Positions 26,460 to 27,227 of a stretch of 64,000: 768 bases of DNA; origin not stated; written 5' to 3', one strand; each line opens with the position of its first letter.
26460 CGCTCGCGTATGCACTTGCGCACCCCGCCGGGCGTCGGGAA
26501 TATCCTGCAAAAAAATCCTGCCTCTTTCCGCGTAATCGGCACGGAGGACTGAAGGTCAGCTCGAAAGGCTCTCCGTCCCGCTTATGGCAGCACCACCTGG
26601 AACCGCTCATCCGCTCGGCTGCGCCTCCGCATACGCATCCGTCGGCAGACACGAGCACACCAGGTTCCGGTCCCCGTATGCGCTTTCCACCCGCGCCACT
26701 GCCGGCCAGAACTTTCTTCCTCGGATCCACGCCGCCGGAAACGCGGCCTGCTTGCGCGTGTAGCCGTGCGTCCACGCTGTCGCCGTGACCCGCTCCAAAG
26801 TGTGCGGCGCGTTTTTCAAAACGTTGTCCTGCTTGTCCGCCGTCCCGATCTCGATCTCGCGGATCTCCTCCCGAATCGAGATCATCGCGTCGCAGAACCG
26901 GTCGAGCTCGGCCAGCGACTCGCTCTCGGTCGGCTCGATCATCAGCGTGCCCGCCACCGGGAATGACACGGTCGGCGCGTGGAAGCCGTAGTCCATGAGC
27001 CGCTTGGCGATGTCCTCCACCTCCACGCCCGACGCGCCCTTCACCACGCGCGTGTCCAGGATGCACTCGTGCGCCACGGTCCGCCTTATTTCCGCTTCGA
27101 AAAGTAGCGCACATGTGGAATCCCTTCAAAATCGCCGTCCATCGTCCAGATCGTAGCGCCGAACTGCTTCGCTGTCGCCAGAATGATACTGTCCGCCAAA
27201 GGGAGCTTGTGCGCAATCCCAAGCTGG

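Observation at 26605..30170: A diverged 476-bp duplication of the gcvP 3' end brackets a 2.6-kb TA/HEPN islet, an integration signature without an integrase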

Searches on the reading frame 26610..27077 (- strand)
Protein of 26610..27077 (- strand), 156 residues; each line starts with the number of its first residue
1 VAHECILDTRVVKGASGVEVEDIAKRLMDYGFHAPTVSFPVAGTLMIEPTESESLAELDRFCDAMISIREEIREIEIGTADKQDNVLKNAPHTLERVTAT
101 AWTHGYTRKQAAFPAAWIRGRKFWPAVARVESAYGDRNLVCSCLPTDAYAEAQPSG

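Call 20: find_homologous_proteins(query=window:26610-27077:-, max_evalue=1e-40)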
Query window:26610-27077:- (156 aa): 6795 proteins with E <= 1e-40 among 8000 candidates; the best 120 are listed.
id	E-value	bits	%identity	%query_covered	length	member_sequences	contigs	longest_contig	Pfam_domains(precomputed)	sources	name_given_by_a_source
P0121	1.4e-97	342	97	100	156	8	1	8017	PF21478.4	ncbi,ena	-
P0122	6.3e-83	294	87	97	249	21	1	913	PF21478.4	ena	-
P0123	9.1e-82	290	83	97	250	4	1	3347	PF21478.4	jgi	jgi:glycine dehydrogenase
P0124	5.4e-81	288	83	98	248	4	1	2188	PF21478.4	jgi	jgi:glycine dehydrogenase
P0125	8.1e-81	287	82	100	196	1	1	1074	PF21478.4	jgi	jgi:glycine dehydrogenase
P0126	1.2e-80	287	81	100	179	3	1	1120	PF21478.4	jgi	jgi:glycine dehydrogenase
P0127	1.3e-80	287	84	97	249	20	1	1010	PF21478.4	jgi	jgi:glycine dehydrogenase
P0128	3.6e-80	285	82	97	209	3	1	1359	PF21478.4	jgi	jgi:glycine dehydrogenase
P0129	8.0e-80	284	82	97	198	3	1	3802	PF21478.4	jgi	jgi:glycine dehydrogenase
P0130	1.4e-79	283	82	97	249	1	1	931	PF21478.4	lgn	-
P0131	2.3e-79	283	82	98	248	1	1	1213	PF21478.4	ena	-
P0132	2.5e-79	283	82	97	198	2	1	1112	PF21478.4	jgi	jgi:glycine dehydrogenase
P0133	2.8e-79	282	82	98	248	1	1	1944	PF21478.4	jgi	jgi:glycine dehydrogenase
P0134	3.6e-79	282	81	97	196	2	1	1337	PF21478.4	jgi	jgi:glycine dehydrogenase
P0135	4.2e-79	282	80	98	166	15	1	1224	PF21478.4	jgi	jgi:glycine dehydrogenase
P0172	1.1e-74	267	75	98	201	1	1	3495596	PF21478.4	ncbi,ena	-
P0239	1.4e-69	251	74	97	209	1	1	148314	PF21478.4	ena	-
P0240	1.5e-69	251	73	96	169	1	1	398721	PF21478.4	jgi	jgi:glycine dehydrogenase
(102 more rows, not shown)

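Call 21: find_encoding_contigs(protein=P0172, flank=10000, max_places=2)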
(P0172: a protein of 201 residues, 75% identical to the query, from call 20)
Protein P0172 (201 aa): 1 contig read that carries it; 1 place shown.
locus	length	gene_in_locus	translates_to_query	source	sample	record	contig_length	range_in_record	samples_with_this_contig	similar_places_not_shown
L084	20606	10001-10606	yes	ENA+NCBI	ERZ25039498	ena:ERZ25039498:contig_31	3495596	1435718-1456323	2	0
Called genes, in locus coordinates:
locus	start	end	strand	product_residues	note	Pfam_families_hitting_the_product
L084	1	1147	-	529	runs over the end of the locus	PF07690:MFS_1, PF00854:PTR2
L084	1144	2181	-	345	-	PF00005:ABC_tran, PF08352:oligo_HPY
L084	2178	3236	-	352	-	PF00005:ABC_tran, PF13304:AAA_21 (weak), PF08352:oligo_HPY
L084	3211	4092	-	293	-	PF12911:OppC_N, PF00528:BPD_transp_1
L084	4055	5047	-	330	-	PF19300:BPD_transp_1_N, PF00528:BPD_transp_1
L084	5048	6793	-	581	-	PF00496:SBP_bac_5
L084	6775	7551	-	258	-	PF21948:LplA-B_cat, PF03099:BPL_LplA_LipB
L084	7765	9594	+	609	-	PF02347:GDC-P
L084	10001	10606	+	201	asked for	PF21478:GcvP2_C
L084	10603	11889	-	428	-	PF02441:Flavoprotein, PF04127:DFP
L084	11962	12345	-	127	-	PF01597:GCV_H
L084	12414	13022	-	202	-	PF01121:CoaE, PF13671:AAA_33 (faint)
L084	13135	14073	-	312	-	-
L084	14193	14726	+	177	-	-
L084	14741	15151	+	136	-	-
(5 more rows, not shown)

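Call 22: find_encoding_contigs(protein=P0240, flank=10000, max_places=2)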
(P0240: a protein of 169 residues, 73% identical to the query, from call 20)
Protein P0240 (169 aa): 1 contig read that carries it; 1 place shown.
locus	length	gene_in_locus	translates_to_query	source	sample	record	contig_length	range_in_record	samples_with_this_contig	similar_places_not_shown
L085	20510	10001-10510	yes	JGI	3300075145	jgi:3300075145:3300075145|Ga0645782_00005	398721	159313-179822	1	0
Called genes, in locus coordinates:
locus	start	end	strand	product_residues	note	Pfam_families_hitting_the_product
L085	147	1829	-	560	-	PF00496:SBP_bac_5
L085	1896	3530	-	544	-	PF00496:SBP_bac_5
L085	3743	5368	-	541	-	PF00496:SBP_bac_5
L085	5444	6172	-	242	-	PF21948:LplA-B_cat, PF03099:BPL_LplA_LipB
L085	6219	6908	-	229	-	PF00753:Lactamase_B (weak), PF13483:Lactamase_B_3, PF12706:Lactamase_B_2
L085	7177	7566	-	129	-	PF01597:GCV_H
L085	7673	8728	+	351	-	PF02347:GDC-P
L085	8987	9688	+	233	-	-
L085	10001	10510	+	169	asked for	PF21478:GcvP2_C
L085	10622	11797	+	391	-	-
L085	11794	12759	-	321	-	PF00924:MS_channel_2nd (weak)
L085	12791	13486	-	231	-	-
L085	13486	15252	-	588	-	-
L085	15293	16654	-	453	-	PF00072:Response_reg, PF00158:Sigma54_activat, PF14532:Sigma54_activ_2, PF07728:AAA_5 (weak), PF25601:AAA_lid_14, PF02954:HTH_8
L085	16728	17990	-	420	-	PF00512:HisKA (weak), PF02518:HATPase_c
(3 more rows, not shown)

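Call 23: find_encoding_contigs(protein=P0239, flank=10000, max_places=2)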
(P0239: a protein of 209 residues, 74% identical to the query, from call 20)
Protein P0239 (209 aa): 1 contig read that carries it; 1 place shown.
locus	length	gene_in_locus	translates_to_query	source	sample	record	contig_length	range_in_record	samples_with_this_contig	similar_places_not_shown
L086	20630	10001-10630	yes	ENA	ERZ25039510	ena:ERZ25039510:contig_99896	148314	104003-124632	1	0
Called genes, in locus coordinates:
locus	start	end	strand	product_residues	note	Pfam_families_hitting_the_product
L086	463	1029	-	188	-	PF00496:SBP_bac_5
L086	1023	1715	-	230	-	-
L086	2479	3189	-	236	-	PF00496:SBP_bac_5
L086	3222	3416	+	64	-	-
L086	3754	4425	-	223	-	-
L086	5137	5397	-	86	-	-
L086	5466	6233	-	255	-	PF21948:LplA-B_cat, PF03099:BPL_LplA_LipB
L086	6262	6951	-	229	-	PF00753:Lactamase_B, PF13483:Lactamase_B_3, PF12706:Lactamase_B_2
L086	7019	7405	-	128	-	PF01597:GCV_H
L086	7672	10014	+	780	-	PF02347:GDC-P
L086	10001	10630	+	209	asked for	PF21478:GcvP2_C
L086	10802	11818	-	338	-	PF00924:MS_channel_2nd (weak)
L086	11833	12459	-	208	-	-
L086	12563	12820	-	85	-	-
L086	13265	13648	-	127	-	-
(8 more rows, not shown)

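Call 25: find_encoding_contigs(protein=P0247, flank=10000, max_places=3)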
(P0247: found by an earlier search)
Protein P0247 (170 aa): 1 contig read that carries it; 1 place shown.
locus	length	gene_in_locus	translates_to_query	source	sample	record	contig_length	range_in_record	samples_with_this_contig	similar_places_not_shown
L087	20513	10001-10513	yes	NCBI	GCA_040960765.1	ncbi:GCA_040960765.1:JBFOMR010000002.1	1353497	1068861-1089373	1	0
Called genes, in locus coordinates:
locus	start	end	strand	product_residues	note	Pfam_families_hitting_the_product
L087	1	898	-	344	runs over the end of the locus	PF00005:ABC_tran, PF13304:AAA_21 (weak), PF08352:oligo_HPY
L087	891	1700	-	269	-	PF00528:BPD_transp_1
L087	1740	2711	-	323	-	PF19300:BPD_transp_1_N, PF00528:BPD_transp_1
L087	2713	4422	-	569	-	PF00496:SBP_bac_5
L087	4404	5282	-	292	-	PF21948:LplA-B_cat, PF03099:BPL_LplA_LipB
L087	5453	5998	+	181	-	PF01936:NYN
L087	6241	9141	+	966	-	PF02347:GDC-P, PF01212:Beta_elim_lyase (weak), PF21478:GcvP2_C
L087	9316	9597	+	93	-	PF05015:HigB-like_toxin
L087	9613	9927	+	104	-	PF13560:HTH_31 (weak), PF01381:HTH_3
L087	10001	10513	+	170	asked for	PF21478:GcvP2_C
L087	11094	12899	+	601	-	-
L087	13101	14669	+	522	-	PF12161:HsdM_N, PF02384:N6_Mtase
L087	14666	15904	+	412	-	PF01420:Methylase_S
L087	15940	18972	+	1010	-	PF04313:HSDR_N, PF00270:DEAD, PF04851:ResIII, PF18766:SWI2_SNF2, PF22679:T1R_D3-like, PF12008:EcoR124_C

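Call 28: find_encoding_contigs(protein=P0245, flank=10000, max_places=3)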
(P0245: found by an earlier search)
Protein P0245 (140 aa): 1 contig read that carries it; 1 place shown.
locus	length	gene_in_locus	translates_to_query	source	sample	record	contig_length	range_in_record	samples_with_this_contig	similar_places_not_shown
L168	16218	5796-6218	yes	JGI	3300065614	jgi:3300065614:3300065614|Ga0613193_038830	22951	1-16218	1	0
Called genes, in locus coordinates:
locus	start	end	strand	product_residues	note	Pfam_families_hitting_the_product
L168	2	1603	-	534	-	?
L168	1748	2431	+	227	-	PF01872:RibD_C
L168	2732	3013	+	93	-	PF05015:HigB-like_toxin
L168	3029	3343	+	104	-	PF13560:HTH_31 (weak), PF01381:HTH_3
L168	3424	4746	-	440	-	PF13657:Couple_hipA, PF07804:HipA_C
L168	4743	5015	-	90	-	PF13560:HTH_31, PF01381:HTH_3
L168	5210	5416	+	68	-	PF04014:MazE_antitoxin (weak)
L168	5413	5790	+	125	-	PF01850:PIN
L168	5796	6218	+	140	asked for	PF21478:GcvP2_C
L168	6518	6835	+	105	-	-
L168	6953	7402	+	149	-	-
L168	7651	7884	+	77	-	-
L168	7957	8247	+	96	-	-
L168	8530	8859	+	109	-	PF01527:HTH_Tnp_1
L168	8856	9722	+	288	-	PF13276:HTH_21, PF00665:rve, PF13683:rve_3, PF13333:rve_2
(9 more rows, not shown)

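Call 29: find_encoding_contigs(protein=P0241, flank=10000, max_places=3)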
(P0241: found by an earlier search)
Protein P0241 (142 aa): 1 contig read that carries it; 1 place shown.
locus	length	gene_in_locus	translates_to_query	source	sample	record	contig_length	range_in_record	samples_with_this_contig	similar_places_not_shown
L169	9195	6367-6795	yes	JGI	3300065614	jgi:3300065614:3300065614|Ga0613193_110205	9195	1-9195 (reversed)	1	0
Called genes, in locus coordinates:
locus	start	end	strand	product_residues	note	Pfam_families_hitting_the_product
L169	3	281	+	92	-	?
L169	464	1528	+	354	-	PF00561:Abhydrolase_1, PF12697:Abhydrolase_6, PF12146:Hydrolase_4 (weak)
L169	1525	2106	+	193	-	-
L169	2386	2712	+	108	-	-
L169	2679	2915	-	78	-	-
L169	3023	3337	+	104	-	PF05016:ParE_toxin (weak)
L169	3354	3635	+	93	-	-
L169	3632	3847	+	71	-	-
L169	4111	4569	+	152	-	PF14534:DUF4440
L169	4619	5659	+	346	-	PF01872:RibD_C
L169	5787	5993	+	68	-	PF04014:MazE_antitoxin (weak)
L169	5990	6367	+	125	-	PF01850:PIN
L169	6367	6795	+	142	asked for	PF21478:GcvP2_C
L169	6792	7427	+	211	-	PF03167:UDG (weak)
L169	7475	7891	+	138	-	-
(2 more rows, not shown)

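Call 43: find_encoding_contigs(protein=P0246, flank=10000, max_places=3)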
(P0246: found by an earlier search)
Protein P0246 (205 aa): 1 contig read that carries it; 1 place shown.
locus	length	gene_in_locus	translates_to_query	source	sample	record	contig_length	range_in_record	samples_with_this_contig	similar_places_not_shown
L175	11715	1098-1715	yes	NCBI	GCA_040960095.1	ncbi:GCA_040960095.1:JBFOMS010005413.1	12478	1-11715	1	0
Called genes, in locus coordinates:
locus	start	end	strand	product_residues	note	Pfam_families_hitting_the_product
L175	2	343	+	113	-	?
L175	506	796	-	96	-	-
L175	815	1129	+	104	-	PF13560:HTH_31 (weak), PF01381:HTH_3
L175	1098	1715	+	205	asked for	PF21478:GcvP2_C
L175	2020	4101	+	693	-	-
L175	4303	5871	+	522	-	PF12161:HsdM_N, PF02384:N6_Mtase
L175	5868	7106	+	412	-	PF01420:Methylase_S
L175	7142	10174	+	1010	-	PF04313:HSDR_N, PF00270:DEAD, PF04851:ResIII, PF18766:SWI2_SNF2, PF22679:T1R_D3-like, PF12008:EcoR124_C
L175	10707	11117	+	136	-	-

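Call 44: find_encoding_contigs(protein=P0256, flank=10000, max_places=3)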
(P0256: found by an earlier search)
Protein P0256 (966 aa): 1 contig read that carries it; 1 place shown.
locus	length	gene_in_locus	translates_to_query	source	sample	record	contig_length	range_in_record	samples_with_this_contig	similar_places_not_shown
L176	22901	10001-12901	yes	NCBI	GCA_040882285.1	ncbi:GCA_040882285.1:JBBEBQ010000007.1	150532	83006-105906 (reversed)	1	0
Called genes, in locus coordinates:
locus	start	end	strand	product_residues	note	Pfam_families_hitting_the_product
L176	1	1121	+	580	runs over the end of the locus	-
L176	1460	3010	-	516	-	PF07690:MFS_1, PF00854:PTR2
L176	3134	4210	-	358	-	PF00005:ABC_tran, PF08352:oligo_HPY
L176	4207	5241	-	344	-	PF00005:ABC_tran, PF13304:AAA_21 (weak), PF08352:oligo_HPY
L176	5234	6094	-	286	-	PF00528:BPD_transp_1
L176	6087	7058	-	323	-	PF19300:BPD_transp_1_N, PF00528:BPD_transp_1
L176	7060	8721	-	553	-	PF00496:SBP_bac_5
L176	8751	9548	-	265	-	PF21948:LplA-B_cat, PF03099:BPL_LplA_LipB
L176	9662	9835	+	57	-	-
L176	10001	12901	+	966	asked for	PF02347:GDC-P, PF01212:Beta_elim_lyase (weak), PF21478:GcvP2_C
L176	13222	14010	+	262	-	-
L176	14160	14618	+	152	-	-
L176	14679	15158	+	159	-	-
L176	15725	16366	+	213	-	PF21478:GcvP2_C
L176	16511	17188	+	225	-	-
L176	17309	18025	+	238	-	-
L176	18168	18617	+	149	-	-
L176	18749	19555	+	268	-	-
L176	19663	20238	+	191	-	-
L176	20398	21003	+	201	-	-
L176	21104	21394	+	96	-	PF04365:BrnT_toxin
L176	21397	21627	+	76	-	PF12441:CopG_antitoxin (weak), PF14384:BrnA_antitoxin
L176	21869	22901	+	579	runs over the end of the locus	PF02463:SMC_N (faint), PF13175:AAA_15 (faint), PF13476:AAA_23 (faint), PF13555:AAA_29 (weak), PF13304:AAA_21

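Call 60: search_protein_families(library=padloc, max_evalue=0.01, proteins=[L176:13222-14010:+, L176:14160-14618:+, L176:14679-15158:+, L087:11094-12899:+])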
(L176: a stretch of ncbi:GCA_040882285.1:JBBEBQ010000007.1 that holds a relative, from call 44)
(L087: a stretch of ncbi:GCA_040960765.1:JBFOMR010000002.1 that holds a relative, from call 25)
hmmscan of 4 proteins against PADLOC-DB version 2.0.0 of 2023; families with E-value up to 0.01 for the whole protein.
L176:13222-14010:+ (262 aa): 0 families

L176:14160-14618:+ (152 aa): 0 families

L176:14679-15158:+ (159 aa): 1 family
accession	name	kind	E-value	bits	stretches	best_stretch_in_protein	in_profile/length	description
PDLC03864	LmuB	-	0.0049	13.4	1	25-123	243-342/657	-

L087:11094-12899:+ (601 aa): 0 families

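Call 61: search_protein_families(library=ncbifam, max_evalue=0.01, proteins=[L176:13222-14010:+, L176:14160-14618:+, L176:14679-15158:+, L087:11094-12899:+])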
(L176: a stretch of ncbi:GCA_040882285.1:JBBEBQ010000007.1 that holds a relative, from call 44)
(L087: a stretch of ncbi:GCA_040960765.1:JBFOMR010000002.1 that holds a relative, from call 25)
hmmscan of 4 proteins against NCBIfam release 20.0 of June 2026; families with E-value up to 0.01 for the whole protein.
L176:13222-14010:+ (262 aa): 0 families

L176:14160-14618:+ (152 aa): 0 families

L176:14679-15158:+ (159 aa): 0 families

L087:11094-12899:+ (601 aa): 0 families

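Call 83: search_protein_families(library=pfam, max_evalue=0.001, proteins=[window:26610-27077:-])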
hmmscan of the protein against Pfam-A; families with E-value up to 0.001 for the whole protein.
window:26610-27077:- (156 aa): 1 family
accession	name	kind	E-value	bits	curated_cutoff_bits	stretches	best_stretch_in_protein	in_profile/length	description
PF21478.3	GcvP2_C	-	1.7e-46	157.5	27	1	1-92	31-122/122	Glycine dehydrogenase, C-terminal domain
